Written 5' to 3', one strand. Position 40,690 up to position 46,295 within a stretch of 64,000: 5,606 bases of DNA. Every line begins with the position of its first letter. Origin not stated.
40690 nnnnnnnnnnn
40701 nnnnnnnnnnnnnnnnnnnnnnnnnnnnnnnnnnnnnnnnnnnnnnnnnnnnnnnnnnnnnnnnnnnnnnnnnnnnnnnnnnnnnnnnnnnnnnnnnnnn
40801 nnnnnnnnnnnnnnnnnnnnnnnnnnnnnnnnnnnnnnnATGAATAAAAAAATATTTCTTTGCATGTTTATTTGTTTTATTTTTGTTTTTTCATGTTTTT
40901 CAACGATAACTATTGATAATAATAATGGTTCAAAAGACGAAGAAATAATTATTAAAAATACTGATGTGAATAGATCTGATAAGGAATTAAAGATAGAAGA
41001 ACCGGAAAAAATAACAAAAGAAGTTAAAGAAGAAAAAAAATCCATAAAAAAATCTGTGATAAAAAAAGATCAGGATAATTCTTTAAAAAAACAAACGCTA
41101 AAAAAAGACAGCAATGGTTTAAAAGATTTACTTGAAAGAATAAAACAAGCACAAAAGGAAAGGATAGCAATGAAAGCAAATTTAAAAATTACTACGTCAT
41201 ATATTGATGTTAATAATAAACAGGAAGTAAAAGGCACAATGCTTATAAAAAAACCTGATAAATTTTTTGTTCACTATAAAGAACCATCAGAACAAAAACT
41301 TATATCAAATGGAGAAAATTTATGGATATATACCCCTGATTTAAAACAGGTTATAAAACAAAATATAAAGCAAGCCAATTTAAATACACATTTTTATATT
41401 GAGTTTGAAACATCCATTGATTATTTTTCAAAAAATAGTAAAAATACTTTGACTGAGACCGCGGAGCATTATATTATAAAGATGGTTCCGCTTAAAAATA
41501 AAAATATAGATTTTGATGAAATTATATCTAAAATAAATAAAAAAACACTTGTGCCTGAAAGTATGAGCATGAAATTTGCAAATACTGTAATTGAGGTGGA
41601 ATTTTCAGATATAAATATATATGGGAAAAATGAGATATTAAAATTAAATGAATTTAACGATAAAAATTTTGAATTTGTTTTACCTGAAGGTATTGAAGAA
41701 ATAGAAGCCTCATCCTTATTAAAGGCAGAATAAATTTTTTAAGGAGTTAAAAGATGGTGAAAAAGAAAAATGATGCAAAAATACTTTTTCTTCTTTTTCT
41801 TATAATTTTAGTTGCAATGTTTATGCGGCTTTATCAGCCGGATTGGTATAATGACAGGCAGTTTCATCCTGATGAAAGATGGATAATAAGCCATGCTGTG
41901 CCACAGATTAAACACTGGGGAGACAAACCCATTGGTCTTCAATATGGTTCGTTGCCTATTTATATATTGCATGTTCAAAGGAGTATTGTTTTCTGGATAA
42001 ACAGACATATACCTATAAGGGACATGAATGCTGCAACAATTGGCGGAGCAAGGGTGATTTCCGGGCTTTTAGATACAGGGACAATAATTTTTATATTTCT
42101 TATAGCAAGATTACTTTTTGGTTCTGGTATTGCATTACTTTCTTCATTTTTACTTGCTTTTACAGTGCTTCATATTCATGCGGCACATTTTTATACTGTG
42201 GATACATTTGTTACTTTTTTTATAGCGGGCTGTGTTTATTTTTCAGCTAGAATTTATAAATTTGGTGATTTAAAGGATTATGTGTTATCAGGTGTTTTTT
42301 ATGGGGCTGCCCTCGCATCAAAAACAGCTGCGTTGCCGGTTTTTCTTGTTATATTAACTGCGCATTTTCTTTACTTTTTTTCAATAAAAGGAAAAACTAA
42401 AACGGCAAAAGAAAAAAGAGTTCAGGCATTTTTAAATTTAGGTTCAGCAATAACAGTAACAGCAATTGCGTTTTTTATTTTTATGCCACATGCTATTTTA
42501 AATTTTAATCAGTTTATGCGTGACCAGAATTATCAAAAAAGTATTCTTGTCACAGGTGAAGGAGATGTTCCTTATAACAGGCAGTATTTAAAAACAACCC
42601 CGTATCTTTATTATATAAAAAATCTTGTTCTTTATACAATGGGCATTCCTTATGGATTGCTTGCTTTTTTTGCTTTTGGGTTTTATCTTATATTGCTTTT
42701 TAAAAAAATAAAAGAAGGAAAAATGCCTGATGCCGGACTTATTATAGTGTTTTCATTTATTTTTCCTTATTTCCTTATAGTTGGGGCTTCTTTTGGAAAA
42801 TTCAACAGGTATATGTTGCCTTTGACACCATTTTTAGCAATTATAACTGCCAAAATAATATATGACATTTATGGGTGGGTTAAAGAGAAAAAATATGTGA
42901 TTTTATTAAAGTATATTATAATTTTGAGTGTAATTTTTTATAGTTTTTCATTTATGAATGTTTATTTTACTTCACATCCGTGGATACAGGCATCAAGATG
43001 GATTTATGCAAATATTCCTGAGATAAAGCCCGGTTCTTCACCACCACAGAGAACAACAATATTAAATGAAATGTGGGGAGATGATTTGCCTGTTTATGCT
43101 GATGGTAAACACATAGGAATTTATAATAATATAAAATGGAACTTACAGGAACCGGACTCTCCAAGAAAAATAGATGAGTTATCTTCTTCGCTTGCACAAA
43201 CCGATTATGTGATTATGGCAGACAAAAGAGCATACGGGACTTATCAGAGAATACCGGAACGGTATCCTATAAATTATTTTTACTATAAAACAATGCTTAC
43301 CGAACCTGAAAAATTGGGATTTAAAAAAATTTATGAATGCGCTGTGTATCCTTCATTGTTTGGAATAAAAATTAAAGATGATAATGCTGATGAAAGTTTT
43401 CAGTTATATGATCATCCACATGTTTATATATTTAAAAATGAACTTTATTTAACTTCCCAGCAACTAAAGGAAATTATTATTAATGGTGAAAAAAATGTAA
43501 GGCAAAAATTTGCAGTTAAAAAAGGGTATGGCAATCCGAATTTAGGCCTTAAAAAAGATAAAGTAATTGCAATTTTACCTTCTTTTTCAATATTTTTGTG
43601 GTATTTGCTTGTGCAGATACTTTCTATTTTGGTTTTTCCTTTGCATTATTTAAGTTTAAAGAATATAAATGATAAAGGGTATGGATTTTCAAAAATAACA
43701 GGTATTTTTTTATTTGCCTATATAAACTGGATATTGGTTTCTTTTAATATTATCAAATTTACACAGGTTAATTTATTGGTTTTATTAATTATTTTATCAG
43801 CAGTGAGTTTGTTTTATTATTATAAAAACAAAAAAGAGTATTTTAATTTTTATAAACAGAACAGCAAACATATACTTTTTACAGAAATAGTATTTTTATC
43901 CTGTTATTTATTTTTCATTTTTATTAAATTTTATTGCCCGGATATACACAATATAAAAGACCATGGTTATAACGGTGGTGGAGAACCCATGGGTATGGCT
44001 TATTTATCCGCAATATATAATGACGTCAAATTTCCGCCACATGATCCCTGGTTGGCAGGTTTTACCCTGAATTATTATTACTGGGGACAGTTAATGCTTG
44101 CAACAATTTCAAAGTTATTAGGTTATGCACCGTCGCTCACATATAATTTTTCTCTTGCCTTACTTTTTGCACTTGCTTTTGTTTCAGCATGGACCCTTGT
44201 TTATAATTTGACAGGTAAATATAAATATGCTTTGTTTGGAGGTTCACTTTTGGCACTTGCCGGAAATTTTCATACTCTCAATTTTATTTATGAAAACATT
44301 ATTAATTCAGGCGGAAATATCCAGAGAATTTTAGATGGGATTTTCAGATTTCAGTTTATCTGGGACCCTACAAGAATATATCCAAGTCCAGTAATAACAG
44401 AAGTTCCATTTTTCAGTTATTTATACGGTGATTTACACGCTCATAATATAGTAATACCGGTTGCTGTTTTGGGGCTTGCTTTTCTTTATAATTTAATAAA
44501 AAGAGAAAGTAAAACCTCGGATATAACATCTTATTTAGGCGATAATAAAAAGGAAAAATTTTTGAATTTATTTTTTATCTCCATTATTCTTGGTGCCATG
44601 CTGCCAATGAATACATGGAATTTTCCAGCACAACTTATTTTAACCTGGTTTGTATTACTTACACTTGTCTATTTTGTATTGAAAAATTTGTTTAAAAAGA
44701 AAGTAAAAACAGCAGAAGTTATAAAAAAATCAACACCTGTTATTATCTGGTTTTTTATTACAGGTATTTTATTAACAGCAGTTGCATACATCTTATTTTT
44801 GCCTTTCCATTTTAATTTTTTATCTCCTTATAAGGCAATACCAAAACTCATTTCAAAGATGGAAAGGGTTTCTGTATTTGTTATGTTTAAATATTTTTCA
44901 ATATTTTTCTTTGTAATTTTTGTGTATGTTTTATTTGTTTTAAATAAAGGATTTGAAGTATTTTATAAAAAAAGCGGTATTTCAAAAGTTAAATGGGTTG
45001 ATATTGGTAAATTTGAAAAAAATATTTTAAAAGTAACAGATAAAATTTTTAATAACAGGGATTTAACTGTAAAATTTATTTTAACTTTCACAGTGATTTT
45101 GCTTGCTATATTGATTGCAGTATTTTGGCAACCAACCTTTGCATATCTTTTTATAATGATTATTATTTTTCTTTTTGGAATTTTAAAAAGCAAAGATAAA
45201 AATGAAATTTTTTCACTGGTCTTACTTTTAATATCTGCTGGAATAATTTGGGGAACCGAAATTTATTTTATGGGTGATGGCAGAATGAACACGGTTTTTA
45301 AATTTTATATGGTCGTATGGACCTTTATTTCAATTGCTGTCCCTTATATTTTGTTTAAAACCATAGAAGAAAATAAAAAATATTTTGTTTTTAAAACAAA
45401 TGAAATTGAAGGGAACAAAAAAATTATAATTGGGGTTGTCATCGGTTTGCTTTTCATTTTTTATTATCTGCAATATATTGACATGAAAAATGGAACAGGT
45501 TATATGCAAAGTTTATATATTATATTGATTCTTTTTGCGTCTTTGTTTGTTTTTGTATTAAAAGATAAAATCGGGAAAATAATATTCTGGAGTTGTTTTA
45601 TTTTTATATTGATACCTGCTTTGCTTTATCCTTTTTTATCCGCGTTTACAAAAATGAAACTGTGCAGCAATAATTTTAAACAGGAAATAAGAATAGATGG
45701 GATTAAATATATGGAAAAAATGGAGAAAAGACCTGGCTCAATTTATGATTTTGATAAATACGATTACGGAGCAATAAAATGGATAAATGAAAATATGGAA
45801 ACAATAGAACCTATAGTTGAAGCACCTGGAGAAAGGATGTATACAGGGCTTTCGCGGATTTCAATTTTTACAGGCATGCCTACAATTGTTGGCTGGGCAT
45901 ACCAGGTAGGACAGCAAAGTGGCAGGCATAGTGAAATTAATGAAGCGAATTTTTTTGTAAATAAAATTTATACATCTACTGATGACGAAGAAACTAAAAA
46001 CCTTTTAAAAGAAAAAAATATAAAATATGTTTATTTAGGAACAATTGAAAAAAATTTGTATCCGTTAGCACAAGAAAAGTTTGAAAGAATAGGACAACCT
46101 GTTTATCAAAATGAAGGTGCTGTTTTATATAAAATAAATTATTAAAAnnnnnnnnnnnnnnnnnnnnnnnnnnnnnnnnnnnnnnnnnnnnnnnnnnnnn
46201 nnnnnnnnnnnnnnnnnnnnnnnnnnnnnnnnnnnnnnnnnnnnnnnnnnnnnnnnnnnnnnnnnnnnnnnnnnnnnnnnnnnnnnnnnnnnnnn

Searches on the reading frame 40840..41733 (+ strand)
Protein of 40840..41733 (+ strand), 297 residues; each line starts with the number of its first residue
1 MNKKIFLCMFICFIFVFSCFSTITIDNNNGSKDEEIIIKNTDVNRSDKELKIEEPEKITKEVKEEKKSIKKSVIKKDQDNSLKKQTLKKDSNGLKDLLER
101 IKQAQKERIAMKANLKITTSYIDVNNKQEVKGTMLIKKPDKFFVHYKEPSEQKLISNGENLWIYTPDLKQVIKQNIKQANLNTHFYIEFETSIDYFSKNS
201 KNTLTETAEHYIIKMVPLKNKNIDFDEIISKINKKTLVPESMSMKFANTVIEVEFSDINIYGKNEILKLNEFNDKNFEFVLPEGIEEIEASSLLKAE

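Call 44: search_protein_families(library=pfam, max_evalue=0.00001, proteins=[window:40840-41733:+])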
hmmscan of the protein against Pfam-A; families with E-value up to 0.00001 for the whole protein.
window:40840-41733:+ (297 aa): 2 families
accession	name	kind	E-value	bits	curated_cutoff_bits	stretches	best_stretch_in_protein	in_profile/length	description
PF03548.22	LolA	-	2.4e-17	63.6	23.6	1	112-257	7-150/165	Outer membrane lipoprotein carrier protein LolA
PF17131.11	LolA_like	-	1.2e-06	28.7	30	1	140-242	3-118/184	Outer membrane lipoprotein-sorting protein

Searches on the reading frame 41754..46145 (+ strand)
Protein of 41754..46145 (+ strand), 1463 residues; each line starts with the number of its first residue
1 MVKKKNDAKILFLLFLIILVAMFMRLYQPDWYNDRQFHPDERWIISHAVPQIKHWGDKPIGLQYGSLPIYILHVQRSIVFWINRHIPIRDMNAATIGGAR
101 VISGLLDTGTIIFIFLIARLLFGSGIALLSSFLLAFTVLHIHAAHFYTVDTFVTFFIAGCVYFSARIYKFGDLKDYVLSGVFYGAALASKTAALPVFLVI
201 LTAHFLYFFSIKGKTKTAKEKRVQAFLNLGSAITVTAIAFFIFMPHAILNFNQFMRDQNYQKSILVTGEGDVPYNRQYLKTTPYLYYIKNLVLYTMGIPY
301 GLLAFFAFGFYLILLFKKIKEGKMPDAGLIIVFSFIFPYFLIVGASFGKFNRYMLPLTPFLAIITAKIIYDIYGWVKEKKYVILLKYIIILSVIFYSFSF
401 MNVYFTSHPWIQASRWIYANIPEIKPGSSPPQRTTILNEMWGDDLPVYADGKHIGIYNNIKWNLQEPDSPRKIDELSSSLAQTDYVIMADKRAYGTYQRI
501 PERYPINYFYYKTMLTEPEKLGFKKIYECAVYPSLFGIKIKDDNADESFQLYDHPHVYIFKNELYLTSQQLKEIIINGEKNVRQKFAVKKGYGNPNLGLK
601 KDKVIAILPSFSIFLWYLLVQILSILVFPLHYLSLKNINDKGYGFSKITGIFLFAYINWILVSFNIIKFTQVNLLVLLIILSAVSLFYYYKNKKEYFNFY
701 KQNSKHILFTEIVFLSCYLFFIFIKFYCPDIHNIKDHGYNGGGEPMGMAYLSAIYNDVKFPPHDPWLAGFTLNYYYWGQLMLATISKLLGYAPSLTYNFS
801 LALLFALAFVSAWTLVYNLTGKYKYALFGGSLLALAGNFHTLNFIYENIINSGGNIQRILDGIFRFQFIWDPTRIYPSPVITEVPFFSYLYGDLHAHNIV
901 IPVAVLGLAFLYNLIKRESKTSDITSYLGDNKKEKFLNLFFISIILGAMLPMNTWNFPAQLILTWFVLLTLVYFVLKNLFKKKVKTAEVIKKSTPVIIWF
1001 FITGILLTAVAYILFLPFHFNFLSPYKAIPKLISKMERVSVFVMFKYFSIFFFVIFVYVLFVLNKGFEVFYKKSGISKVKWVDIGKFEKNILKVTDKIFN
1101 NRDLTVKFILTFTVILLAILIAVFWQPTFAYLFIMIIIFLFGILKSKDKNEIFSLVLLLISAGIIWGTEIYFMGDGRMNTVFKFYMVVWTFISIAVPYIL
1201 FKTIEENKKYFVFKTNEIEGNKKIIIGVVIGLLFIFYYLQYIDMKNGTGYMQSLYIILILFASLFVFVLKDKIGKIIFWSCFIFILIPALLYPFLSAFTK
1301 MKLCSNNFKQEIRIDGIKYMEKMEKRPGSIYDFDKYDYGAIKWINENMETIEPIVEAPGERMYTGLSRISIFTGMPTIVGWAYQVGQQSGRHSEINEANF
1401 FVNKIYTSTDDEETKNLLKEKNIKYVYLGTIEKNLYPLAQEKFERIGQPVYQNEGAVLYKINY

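Call 45: search_protein_families(library=pfam, max_evalue=0.00001, proteins=[window:41754-46145:+])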
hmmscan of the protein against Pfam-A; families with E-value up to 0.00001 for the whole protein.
window:41754-46145:+ (1463 aa): 2 families
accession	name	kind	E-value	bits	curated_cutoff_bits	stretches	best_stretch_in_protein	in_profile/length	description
PF10060.15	DUF2298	-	4.7e-78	263.7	27.8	1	653-1191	1-487/488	Uncharacterized membrane protein (DUF2298)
PF13231.12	PMT_2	-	7.5e-11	42.9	26.1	1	98-219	23-139/160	Dolichyl-phosphate-mannose-protein mannosyltransferase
